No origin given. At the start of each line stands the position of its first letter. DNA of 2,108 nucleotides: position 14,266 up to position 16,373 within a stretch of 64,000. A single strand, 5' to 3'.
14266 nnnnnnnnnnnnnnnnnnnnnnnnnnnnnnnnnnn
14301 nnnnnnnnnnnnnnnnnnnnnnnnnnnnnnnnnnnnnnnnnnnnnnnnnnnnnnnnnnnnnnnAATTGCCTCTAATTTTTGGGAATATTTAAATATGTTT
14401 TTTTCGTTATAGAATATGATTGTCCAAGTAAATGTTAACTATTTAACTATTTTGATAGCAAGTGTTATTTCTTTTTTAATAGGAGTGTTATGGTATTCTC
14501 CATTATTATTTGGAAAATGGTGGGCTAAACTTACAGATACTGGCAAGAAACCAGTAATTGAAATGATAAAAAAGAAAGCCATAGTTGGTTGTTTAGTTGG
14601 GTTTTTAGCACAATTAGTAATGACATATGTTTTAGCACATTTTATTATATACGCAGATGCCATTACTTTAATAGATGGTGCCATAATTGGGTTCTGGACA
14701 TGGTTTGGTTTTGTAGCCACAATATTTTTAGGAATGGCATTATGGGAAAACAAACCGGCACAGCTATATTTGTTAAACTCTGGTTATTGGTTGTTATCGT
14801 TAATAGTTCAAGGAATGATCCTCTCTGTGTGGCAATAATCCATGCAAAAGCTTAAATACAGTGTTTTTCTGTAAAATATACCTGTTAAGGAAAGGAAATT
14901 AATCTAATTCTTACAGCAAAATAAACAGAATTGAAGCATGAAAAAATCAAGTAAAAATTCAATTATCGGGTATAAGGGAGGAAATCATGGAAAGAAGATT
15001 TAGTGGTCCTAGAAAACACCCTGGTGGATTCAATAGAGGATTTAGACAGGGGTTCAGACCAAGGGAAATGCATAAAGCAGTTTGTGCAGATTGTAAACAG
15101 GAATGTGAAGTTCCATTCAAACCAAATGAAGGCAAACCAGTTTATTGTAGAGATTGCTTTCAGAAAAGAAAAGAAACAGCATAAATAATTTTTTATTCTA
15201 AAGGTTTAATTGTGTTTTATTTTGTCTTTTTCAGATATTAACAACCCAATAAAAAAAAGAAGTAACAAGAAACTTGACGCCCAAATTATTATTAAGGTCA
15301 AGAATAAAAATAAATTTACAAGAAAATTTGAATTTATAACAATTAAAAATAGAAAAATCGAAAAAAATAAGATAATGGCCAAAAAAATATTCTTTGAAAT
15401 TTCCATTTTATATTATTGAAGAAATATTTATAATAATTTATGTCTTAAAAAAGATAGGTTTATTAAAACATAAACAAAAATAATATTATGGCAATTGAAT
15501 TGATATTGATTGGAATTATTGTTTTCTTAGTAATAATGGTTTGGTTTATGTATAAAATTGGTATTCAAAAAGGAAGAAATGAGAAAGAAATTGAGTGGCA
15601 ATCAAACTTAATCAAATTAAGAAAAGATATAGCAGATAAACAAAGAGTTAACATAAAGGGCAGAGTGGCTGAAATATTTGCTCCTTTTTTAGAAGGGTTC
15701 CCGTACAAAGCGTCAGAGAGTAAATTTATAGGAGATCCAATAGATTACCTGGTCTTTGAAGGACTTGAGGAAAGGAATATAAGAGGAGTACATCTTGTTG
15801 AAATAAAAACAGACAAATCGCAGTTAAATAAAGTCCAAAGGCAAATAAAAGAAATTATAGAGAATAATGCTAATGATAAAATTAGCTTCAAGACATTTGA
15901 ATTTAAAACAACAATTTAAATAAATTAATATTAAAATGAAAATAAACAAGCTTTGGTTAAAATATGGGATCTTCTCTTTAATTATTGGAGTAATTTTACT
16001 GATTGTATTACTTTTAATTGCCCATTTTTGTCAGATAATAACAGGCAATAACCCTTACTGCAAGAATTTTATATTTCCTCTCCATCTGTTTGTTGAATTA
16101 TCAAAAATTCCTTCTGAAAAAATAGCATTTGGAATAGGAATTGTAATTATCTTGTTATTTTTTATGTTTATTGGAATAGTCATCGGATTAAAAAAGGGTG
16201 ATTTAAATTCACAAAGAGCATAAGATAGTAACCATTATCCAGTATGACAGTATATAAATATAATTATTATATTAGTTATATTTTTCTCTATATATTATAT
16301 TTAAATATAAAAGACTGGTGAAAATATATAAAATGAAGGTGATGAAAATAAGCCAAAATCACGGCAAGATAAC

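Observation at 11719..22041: About 10-kb accessory-looking region between the ribosomal cluster and the origin, possibly a degraded integrated element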

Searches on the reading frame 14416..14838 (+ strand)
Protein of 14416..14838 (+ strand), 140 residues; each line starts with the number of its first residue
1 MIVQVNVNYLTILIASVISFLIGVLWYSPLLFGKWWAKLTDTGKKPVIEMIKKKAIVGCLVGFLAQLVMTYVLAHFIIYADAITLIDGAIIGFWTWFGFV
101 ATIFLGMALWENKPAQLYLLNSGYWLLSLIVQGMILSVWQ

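Call 4: search_protein_families(library=pfam, max_evalue=0.01, proteins=[window:14416-14838:+])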
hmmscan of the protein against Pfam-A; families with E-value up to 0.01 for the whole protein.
window:14416-14838:+ (140 aa): 1 family
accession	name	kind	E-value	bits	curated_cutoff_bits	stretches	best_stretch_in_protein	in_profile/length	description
PF08570.15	DUF1761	-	4.2e-27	95.3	31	1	11-136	2-122/123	Protein of unknown function (DUF1761)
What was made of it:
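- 14416..14838 (+): DUF1761 membrane protein (strain-specific cargo). Pfam PF08570, E=4e-27 (call 4).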

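Call 21: search_protein_families(library=phrogs, max_evalue=0.001, proteins=[window:14416-14838:+])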
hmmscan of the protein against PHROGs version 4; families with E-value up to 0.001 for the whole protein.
window:14416-14838:+ (140 aa): 0 families

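Call 34: search_protein_families(library=padloc, max_evalue=0.01, proteins=[window:14416-14838:+])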
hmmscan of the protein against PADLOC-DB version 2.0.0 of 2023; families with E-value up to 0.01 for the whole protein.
window:14416-14838:+ (140 aa): 0 families

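Call 68: find_homologous_proteins(query=window:14416-14838:+, max_evalue=1e-10)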
Query window:14416-14838:+ (140 aa): 18 proteins with E <= 1e-10 among 57 candidates.
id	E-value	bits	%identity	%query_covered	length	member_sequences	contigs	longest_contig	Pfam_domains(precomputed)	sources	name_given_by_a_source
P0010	3.1e-83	295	100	100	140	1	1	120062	PF08570.16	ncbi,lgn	ncbi:MAG: DUF1761 domain-containing protein [Candidatus Pacearchaeota archaeon]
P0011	3.5e-33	133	48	99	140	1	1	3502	PF08570.16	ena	-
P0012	8.8e-32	128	50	96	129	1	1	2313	PF08570.16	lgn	-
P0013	6.4e-28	116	43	97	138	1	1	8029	PF08570.16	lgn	-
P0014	4.6e-27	113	45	96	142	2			PF08570.16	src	-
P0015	3.3e-24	104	45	98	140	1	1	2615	PF08570.16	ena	-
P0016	6.0e-24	103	45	98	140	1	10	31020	PF08570.16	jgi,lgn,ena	-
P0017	6.3e-24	103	45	98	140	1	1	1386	PF08570.16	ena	-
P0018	6.6e-24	103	44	98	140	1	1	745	PF08570.16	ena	-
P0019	7.0e-24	103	45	98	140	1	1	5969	PF08570.16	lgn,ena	-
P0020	9.3e-24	102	43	98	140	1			PF08570.16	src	-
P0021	2.0e-23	101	44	98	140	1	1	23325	PF08570.16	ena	-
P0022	1.1e-21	96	38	98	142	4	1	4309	PF08570.16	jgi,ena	-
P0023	1.1e-21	96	38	97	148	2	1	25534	PF08570.16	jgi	jgi:hypothetical protein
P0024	1.3e-20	92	36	98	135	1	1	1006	PF08570.16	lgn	-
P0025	8.0e-20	90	41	91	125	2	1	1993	PF08570.16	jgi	jgi:hypothetical protein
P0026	2.1e-19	88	38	98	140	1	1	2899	PF08570.16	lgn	-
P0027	2.4e-11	62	32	96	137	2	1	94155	PF08570.16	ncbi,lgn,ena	ncbi:MAG: DUF1761 domain-containing protein [bacterium]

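Call 69: find_encoding_contigs(protein=P0016, flank=6000, max_places=2)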
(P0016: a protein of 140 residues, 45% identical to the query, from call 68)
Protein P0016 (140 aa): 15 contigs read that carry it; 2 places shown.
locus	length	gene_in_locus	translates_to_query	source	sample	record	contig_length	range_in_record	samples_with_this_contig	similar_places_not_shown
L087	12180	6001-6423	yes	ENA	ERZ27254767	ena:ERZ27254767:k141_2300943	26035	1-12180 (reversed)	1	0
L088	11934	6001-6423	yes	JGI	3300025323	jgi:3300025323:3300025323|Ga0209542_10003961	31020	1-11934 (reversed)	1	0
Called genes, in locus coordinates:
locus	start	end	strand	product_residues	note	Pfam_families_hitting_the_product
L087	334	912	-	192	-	PF13628:DUF4142 (faint), PF03713:DUF305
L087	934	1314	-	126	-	-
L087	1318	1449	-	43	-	-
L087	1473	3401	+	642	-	PF00122:E1-E2_ATPase, PF00702:Hydrolase, PF08282:Hydrolase_3 (faint), PF13419:HAD_2 (faint)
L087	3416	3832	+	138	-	-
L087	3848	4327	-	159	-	PF01243:PNPOx_N, PF12900:Pyridox_ox_2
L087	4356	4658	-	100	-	PF07883:Cupin_2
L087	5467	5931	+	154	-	PF01243:PNPOx_N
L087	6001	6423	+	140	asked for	PF08570:DUF1761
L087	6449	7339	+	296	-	PF02557:VanY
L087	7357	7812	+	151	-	PF02482:Ribosomal_S30AE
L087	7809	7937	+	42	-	-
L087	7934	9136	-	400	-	PF01327:Pep_deformylase, PF02911:Formyl_trans_C (faint), PF00551:Formyl_trans_N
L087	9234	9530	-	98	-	-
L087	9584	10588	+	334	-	PF00022:Actin, PF06723:MreB_Mbl, PF00012:HSP70, PF14450:FtsA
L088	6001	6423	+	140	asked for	PF08570:DUF1761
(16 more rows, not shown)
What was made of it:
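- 14416..14838 (+): Nearest homologs are 45-50% identical, and the one context read is bacterial-type (calls 68, 69).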

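Call 70: find_encoding_contigs(protein=P0013, flank=6000, max_places=2)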
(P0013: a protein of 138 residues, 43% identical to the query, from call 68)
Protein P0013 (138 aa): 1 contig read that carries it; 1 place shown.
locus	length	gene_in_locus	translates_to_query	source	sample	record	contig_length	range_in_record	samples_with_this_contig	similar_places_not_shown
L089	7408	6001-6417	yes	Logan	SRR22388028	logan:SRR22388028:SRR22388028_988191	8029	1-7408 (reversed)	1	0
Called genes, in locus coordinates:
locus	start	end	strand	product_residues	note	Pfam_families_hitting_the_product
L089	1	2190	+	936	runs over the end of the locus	?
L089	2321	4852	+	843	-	PF00246:Peptidase_M14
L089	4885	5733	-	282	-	-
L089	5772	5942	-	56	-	-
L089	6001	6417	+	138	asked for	PF08570:DUF1761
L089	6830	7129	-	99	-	-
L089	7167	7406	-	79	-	?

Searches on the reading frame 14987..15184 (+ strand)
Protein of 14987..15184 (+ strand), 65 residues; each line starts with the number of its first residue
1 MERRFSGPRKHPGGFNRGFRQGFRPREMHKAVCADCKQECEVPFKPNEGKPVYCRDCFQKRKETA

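Call 4: search_protein_families(library=pfam, max_evalue=0.01, proteins=[window:14987-15184:+])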
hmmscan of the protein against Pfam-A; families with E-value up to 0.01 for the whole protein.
window:14987-15184:+ (65 aa): 2 families
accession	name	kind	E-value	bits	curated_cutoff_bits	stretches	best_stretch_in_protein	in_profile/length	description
PF23477.1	zf_Tbcl_2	-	1.3e-19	70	27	1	26-62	1-37/37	Probable treble clef zinc finger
PF14599.11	zinc_ribbon_6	-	0.0099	16.2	27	0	28-45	27-44/59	Zinc-ribbon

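Call 21: search_protein_families(library=phrogs, max_evalue=0.001, proteins=[window:14987-15184:+])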
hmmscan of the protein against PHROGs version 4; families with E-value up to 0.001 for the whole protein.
window:14987-15184:+ (65 aa): 0 families

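Call 22: search_protein_families(library=ncbifam, max_evalue=0.001, proteins=[window:14987-15184:+])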
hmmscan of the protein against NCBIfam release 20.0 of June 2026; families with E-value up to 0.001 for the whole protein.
window:14987-15184:+ (65 aa): 1 family
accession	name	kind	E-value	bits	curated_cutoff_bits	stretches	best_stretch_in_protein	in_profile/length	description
TIGR04272.1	cxxc_cxxc_Mbark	domain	9.6e-20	70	36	1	26-62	1-37/37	CxxC-x17-CxxC domain-containing protein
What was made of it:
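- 14987..15184 (+): CxxC-x17-CxxC treble-clef zinc-finger protein. PF23477, E=1e-19, and TIGR04272 (calls 4, 22).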

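Call 34: search_protein_families(library=padloc, max_evalue=0.01, proteins=[window:14987-15184:+])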
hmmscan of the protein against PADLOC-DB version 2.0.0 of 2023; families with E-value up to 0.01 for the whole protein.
window:14987-15184:+ (65 aa): 0 families

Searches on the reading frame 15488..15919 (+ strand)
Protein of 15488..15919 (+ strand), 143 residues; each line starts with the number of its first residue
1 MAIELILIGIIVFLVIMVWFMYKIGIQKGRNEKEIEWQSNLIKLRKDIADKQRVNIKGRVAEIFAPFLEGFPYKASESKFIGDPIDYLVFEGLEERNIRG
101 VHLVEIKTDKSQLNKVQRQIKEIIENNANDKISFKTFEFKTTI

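Call 4: search_protein_families(library=pfam, max_evalue=0.01, proteins=[window:15488-15919:+])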
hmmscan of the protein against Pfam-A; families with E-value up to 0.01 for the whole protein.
window:15488-15919:+ (143 aa): 1 family
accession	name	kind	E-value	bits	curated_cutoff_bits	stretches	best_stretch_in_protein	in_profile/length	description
PF10107.15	Endonuc_Holl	-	3.2e-22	79.5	23.8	1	36-136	57-156/159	Endonuclease related to archaeal Holliday junction resolvase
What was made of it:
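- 15488..15919 (+): N-terminal TM helix plus a PF10107 Hjc-related endonuclease domain. Pfam, E=3e-22 (call 4).
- Checked: A TM-anchored PF10107 'Endonuc_Holl' protein at 15488-15919 (call 4).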

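Call 21: search_protein_families(library=phrogs, max_evalue=0.001, proteins=[window:15488-15919:+])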
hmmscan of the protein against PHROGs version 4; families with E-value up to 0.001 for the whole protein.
window:15488-15919:+ (143 aa): 0 families

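Call 22: search_protein_families(library=ncbifam, max_evalue=0.001, proteins=[window:15488-15919:+])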
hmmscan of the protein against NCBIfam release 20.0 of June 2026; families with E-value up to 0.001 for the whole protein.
window:15488-15919:+ (143 aa): 0 families

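Call 34: search_protein_families(library=padloc, max_evalue=0.01, proteins=[window:15488-15919:+])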
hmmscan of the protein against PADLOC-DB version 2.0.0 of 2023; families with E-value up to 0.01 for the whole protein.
window:15488-15919:+ (143 aa): 0 families

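Call 37: find_related_loci(query=window:15488-15919:+, collection=viral_contigs, flank=8000)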
Query window:15488-15919:+ (143 aa) in viral_contigs; peptide patterns used: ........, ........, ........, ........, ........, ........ (x = any residue, [..] = any of these).
14 stretches matched a pattern, but none encodes a relative of the query by tblastn (E <= 1e-3).

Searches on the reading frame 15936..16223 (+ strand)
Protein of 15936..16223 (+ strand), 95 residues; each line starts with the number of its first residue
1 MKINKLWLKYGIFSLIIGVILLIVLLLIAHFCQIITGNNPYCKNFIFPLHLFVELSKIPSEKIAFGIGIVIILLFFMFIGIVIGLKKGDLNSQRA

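Call 4: search_protein_families(library=pfam, max_evalue=0.01, proteins=[window:15936-16223:+])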
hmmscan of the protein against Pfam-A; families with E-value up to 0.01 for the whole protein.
window:15936-16223:+ (95 aa): 1 family
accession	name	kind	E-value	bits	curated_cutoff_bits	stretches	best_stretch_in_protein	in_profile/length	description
PF18895.5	T4SS_pilin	-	0.0074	16.8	26.6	0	63-89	15-40/71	Type IV secretion system pilin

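Call 21: search_protein_families(library=phrogs, max_evalue=0.001, proteins=[window:15936-16223:+])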
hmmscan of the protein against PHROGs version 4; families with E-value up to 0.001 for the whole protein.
window:15936-16223:+ (95 aa): 0 families

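Call 34: search_protein_families(library=padloc, max_evalue=0.01, proteins=[window:15936-16223:+])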
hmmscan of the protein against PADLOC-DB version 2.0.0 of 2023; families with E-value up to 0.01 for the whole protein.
window:15936-16223:+ (95 aa): 0 families
